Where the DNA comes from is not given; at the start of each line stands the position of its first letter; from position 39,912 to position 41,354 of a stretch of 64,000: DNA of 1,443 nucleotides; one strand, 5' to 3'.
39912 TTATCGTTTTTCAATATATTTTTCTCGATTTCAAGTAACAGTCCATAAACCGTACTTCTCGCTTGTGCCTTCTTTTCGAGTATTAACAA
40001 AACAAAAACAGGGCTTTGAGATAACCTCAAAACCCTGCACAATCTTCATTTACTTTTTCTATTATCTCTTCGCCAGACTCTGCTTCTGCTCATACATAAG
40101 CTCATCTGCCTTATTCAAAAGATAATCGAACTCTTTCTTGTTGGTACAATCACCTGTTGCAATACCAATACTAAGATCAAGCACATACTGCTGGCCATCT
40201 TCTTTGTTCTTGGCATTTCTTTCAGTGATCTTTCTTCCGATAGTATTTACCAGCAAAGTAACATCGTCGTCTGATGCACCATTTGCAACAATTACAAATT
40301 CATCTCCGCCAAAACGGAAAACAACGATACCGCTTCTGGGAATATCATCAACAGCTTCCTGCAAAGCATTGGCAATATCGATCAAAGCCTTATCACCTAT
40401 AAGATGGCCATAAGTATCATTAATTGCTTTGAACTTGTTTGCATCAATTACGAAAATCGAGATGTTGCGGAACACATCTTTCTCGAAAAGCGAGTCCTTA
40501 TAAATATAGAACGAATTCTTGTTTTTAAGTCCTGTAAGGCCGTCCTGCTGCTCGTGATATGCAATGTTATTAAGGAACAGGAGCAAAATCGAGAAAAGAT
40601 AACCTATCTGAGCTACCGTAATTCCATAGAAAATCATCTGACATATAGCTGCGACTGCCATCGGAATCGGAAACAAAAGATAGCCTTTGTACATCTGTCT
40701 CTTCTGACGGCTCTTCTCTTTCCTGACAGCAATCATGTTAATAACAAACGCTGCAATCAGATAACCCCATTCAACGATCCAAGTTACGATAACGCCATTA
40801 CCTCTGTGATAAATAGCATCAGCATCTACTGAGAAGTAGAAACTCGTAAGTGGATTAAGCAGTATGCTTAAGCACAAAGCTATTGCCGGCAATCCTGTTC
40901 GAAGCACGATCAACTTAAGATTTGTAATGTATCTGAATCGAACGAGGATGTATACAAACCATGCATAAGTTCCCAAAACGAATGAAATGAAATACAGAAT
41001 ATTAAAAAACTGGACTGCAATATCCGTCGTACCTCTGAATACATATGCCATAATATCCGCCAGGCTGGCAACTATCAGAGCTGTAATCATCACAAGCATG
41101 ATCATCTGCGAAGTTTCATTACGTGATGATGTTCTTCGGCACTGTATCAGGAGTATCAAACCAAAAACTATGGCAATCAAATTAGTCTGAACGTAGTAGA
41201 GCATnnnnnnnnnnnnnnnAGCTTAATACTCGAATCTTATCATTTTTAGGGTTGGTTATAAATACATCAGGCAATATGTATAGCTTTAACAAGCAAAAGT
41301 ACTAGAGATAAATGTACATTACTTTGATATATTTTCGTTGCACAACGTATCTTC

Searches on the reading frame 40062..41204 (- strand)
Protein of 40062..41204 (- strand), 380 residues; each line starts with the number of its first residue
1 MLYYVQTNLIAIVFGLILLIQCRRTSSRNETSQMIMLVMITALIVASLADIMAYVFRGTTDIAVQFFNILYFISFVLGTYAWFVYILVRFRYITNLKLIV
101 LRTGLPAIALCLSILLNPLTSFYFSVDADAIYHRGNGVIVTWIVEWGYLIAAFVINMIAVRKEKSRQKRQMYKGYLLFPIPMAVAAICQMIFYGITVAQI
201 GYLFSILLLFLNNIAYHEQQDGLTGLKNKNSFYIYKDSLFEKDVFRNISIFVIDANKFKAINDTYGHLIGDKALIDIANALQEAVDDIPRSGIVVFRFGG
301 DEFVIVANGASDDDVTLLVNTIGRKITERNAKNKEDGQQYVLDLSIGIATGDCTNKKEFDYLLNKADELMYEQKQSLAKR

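Call 65: find_encoding_contigs(protein=window:40062-41204:-, flank=10000, max_places=6)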
Protein window:40062-41204:- (380 aa): no gene with exactly this product is on record in the collection.
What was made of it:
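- Tried and rejected: Exact look-up of the neighbouring GGDEF protein, meant to find an empty site: not on record (call 65).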
